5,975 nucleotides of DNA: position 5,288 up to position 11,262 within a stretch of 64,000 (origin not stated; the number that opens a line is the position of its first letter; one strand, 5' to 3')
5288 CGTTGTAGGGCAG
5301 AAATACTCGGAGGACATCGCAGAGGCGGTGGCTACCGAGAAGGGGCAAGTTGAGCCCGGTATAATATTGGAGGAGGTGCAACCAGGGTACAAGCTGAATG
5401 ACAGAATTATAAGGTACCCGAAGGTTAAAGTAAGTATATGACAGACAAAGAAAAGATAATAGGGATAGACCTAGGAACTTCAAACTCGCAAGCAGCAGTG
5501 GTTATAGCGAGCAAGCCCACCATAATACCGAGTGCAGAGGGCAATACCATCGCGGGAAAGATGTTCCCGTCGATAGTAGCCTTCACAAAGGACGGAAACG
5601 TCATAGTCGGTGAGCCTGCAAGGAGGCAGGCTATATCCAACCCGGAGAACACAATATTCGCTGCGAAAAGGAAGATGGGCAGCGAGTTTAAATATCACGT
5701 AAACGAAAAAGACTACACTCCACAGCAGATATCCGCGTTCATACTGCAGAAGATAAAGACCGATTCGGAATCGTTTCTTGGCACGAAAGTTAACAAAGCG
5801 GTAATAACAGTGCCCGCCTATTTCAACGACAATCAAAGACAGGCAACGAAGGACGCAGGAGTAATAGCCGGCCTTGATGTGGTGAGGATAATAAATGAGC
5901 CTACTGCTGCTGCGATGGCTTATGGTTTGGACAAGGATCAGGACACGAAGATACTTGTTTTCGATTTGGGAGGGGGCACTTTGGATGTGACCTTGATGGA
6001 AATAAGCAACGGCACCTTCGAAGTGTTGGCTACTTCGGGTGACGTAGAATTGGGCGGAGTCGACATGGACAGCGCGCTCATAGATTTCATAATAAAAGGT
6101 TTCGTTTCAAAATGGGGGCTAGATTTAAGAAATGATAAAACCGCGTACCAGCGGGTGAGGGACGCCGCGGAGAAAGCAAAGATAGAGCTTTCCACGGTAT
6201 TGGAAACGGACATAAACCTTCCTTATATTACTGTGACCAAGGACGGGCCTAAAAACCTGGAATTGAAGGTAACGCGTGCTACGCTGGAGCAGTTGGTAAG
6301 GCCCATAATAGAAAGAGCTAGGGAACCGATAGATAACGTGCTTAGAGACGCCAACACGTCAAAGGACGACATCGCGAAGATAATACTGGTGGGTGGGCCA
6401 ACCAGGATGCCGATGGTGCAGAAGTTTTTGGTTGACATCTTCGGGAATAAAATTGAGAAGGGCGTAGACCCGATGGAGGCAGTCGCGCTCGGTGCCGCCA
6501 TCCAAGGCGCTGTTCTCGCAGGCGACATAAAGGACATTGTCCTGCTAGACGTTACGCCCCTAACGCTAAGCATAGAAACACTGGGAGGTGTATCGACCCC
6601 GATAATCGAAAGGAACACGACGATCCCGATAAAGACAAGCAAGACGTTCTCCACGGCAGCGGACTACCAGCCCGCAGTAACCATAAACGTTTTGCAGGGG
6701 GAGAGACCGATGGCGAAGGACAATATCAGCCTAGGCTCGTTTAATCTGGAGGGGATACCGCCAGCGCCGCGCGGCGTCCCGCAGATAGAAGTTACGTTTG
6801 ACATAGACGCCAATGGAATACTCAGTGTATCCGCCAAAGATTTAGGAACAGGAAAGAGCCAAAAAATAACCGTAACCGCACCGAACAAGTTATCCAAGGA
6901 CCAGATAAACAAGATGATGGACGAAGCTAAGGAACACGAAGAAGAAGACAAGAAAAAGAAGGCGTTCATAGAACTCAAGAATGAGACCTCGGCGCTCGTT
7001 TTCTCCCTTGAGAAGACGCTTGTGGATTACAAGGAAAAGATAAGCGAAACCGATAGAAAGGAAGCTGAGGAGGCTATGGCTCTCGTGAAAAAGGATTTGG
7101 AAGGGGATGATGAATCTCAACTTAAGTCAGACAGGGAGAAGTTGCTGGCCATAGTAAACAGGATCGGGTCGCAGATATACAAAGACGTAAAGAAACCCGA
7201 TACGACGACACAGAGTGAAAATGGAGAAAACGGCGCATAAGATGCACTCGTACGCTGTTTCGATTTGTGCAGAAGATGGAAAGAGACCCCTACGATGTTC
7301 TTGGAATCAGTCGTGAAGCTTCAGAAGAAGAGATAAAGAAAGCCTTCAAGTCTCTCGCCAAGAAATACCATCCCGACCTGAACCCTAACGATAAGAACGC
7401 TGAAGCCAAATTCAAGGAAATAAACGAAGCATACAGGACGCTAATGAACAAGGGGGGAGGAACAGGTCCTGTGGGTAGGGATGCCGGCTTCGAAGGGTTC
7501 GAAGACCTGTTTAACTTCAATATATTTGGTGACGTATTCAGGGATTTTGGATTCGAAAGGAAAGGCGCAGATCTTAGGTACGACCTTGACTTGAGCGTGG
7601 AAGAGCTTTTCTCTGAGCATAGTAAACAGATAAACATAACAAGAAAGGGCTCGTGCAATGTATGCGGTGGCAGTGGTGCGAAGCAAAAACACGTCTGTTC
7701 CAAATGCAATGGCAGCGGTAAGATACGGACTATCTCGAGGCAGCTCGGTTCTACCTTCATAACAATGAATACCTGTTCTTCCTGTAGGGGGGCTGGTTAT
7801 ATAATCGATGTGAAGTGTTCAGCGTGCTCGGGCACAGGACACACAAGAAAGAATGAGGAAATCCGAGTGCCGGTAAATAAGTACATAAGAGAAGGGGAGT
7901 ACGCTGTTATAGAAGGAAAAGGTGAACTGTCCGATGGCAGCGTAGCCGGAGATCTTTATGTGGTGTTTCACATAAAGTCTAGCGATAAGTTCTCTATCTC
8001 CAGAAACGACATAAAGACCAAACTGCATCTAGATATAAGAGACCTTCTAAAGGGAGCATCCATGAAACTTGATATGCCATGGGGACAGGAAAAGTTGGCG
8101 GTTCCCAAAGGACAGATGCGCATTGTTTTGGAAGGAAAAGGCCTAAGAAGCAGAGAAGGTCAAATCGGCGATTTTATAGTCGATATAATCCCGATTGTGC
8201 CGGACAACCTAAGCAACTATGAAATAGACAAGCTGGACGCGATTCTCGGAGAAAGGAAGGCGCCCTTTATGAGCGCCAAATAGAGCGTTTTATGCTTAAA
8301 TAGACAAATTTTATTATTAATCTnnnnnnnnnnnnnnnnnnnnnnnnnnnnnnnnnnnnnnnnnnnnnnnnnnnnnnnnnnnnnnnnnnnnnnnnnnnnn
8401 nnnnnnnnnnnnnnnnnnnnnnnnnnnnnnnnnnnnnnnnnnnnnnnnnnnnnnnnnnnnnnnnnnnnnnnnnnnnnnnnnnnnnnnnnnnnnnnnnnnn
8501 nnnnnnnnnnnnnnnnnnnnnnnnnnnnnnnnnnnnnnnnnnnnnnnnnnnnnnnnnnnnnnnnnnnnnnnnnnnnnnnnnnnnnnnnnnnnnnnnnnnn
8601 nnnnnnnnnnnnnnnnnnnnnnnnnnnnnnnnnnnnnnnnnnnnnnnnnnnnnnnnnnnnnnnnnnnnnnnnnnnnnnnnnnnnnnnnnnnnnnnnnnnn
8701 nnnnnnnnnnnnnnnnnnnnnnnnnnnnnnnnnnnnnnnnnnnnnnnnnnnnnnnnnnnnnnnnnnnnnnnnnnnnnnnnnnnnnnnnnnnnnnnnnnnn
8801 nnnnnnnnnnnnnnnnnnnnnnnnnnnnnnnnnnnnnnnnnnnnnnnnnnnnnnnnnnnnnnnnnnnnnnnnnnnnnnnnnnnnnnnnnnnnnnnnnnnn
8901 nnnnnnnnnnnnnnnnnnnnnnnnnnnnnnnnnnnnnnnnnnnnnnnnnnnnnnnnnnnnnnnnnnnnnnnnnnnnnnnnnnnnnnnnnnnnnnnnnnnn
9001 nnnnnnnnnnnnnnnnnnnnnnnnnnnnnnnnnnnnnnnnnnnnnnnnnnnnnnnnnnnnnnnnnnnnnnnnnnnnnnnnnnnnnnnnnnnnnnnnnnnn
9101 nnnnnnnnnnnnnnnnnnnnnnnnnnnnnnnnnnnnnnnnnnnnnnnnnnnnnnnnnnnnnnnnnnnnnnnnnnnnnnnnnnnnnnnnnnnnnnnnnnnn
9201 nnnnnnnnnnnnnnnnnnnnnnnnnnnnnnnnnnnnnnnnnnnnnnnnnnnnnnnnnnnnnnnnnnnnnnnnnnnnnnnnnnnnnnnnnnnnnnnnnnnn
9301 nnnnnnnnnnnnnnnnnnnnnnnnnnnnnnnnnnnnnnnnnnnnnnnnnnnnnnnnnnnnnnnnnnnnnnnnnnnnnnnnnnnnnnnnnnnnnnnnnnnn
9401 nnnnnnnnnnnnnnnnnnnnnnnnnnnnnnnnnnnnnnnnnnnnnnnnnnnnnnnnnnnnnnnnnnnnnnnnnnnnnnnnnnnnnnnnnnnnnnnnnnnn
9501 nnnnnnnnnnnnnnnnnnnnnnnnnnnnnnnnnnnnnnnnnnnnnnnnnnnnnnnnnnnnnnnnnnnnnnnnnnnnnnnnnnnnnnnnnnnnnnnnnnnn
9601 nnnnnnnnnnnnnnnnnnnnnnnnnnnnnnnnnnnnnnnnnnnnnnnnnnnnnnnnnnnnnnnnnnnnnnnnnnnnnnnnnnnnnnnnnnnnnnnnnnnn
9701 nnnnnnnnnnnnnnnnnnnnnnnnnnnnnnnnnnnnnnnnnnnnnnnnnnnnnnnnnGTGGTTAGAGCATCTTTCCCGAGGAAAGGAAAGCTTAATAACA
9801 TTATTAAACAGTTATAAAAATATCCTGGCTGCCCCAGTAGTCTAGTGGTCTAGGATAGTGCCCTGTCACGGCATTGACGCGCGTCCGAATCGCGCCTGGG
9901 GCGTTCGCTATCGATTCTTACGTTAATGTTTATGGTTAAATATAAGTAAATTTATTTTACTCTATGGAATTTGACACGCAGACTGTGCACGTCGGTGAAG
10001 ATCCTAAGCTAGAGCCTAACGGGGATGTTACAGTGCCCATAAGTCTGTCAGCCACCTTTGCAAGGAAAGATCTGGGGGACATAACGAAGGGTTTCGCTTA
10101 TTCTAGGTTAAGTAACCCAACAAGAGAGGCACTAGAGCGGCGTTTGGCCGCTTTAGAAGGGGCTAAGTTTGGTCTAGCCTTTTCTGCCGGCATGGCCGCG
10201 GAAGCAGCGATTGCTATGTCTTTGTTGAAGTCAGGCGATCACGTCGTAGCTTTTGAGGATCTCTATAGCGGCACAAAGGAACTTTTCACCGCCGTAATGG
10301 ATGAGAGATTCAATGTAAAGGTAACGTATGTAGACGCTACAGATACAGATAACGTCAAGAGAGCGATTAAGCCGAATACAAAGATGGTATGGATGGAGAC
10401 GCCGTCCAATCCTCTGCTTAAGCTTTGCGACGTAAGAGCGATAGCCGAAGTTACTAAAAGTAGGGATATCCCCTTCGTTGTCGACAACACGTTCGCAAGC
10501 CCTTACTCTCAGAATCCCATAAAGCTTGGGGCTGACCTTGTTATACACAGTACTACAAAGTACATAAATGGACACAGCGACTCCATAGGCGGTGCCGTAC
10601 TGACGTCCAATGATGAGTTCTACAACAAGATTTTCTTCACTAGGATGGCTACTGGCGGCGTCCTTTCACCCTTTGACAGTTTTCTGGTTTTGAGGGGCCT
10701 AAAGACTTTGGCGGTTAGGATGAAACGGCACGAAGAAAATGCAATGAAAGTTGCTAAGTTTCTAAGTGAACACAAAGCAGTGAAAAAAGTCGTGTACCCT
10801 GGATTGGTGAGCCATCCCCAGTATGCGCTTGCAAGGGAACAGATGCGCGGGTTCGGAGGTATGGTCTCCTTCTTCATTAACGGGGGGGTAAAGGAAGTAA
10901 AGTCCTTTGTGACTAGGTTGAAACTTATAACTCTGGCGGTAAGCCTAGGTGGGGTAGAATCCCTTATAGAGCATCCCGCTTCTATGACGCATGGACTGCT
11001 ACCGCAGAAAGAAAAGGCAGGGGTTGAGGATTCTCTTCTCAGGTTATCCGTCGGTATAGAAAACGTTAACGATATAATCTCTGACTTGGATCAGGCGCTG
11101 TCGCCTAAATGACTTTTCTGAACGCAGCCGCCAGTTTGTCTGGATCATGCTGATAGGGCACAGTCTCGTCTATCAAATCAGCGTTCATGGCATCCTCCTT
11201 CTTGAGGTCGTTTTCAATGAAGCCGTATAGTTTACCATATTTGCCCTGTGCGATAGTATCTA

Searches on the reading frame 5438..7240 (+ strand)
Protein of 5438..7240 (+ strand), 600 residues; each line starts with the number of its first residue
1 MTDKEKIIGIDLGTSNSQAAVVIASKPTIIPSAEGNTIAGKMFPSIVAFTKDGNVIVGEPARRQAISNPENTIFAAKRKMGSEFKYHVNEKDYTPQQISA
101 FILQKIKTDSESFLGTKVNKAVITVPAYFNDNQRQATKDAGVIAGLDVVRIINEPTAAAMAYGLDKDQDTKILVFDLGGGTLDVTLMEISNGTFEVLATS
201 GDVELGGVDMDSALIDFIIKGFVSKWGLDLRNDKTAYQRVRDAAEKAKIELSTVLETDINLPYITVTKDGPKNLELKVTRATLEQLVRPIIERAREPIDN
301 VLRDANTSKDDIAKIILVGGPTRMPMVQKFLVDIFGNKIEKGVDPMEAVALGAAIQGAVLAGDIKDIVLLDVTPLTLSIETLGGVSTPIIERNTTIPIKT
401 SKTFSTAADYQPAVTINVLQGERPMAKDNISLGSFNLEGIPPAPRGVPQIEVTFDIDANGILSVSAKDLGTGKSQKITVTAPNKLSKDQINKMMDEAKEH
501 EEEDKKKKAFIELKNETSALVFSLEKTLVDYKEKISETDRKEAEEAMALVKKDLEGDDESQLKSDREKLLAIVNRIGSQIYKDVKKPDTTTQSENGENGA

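Call 10: search_protein_families(library=pfam, proteins=[window:5438-7240:+], max_evalue=0.0001)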
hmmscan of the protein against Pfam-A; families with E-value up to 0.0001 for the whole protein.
window:5438-7240:+ (600 aa): 3 families
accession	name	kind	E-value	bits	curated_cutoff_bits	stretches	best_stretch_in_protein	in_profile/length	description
PF00012.26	HSP70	-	8.3e-217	721.6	20.6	2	86-581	101-598/599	Hsp70 protein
PF06723.19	MreB_Mbl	-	5.1e-19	68.7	27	1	7-355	3-317/327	MreB/Mbl protein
PF02782.22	FGGY_C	-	9.2e-07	29.3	27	1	282-359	119-196/198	FGGY family of carbohydrate kinases, C-terminal domain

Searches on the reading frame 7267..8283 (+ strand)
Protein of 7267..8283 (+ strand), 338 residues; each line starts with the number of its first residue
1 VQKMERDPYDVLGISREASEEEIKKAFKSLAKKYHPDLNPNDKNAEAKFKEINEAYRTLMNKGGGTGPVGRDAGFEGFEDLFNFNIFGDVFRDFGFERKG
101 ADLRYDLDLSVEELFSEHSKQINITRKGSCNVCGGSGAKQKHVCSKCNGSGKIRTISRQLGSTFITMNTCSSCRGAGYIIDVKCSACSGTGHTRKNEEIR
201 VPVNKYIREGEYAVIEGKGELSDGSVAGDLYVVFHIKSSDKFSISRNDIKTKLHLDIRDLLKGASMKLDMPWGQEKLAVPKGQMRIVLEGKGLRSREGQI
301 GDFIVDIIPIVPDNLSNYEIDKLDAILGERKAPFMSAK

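Call 10: search_protein_families(library=pfam, proteins=[window:7267-8283:+], max_evalue=0.0001)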
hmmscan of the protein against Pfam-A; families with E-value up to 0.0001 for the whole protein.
window:7267-8283:+ (338 aa): 3 families
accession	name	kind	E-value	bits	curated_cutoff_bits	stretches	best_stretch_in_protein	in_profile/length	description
PF00226.36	DnaJ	-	1.3e-22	80.1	27.8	1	7-62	1-56/63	DnaJ domain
PF01556.23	DnaJ_C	-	8.9e-21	74.9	26.6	1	103-312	1-152/152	DnaJ C terminal domain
PF00684.25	DnaJ_CXXCXGXG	-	9.5e-12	45.5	32.7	1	130-191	1-65/65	DnaJ central domain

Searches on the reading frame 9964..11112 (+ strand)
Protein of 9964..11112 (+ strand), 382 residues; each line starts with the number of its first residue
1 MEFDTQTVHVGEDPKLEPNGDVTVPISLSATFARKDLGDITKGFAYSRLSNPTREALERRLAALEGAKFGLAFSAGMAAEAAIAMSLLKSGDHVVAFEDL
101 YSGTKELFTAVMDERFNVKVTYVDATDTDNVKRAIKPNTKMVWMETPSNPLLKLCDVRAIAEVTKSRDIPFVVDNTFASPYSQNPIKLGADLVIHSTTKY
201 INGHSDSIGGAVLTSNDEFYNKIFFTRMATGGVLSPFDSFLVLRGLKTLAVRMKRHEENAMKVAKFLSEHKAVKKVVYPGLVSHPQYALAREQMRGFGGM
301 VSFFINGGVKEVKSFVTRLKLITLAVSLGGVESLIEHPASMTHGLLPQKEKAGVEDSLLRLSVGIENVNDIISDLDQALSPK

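Call 10: search_protein_families(library=pfam, proteins=[window:9964-11112:+], max_evalue=0.0001)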
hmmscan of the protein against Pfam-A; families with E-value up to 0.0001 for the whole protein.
window:9964-11112:+ (382 aa): 5 families
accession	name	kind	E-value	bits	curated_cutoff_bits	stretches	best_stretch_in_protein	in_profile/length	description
PF01053.26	Cys_Met_Meta_PP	-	4.9e-147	489.9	27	1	4-379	1-380/381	Cys/Met metabolism PLP-dependent enzyme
PF01041.23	DegT_DnrJ_EryC1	-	6.2e-07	29.4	19.8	1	52-225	24-197/360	DegT/DnrJ/EryC1/StrS aminotransferase family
PF01212.27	Beta_elim_lyase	-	1.3e-06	28.4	27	1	51-273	31-271/288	Beta-eliminating lyase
PF00155.27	Aminotran_1_2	-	1.3e-06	28.3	19.7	1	53-183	42-194/361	Aminotransferase class I and II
PF00266.25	Aminotran_5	-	5.9e-05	22.7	21.5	0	79-201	73-202/371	Aminotransferase class-V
